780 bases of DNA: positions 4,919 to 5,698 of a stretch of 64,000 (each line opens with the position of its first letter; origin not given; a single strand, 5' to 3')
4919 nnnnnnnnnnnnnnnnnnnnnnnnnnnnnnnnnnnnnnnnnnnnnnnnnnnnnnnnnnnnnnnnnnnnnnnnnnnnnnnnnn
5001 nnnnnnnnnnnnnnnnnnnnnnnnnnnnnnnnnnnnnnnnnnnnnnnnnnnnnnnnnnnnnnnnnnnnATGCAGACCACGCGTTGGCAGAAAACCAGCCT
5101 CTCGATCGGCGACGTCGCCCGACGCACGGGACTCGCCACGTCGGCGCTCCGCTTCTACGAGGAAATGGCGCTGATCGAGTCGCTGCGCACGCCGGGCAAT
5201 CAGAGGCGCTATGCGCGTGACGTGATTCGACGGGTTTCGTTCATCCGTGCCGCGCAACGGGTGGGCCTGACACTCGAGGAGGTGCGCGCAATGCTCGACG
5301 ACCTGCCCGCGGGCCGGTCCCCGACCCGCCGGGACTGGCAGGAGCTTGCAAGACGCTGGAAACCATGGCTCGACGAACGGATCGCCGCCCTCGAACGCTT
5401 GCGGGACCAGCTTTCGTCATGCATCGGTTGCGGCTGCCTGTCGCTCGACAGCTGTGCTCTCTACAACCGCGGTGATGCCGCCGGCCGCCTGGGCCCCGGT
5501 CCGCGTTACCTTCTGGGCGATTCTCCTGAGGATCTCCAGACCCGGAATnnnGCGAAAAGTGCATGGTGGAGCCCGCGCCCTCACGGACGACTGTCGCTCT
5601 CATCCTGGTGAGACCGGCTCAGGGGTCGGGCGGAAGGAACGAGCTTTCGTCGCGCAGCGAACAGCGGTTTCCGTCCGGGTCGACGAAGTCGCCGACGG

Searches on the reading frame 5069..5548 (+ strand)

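Call 4: search_protein_families(library=pfam, proteins=[window:5069-5548:+], max_evalue=1)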
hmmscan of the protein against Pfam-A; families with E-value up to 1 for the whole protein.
window:5069-5548:+ (160 aa): 7 families
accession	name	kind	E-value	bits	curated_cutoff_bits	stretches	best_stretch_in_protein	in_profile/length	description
PF09278.17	MerR-DNA-bind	-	1.3e-19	71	25.4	1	53-118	1-65/65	MerR, DNA binding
PF13411.12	MerR_1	-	1.2e-14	54.6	21.6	1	12-78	2-68/69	MerR HTH family regulatory protein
PF00376.29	MerR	-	7.6e-12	45.3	28.2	1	12-48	1-38/38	MerR family regulatory protein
PF05242.16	GLYCAM-1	-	0.022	15.3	25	1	7-66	24-83/135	Glycosylation-dependent cell adhesion molecule 1 (GlyCAM-1)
PF16365.12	EutK_C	-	0.052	14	27.5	1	60-79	19-38/52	Ethanolamine utilization protein EutK C-terminus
PF13404.12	HTH_AsnC-type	-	0.13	12.5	27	0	10-27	17-34/42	AsnC-type helix-turn-helix domain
PF24410.1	wHTH-HSP90_Na-assoc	-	0.67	10.8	23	1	58-77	32-51/55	wHTH-Hsp90_Na associated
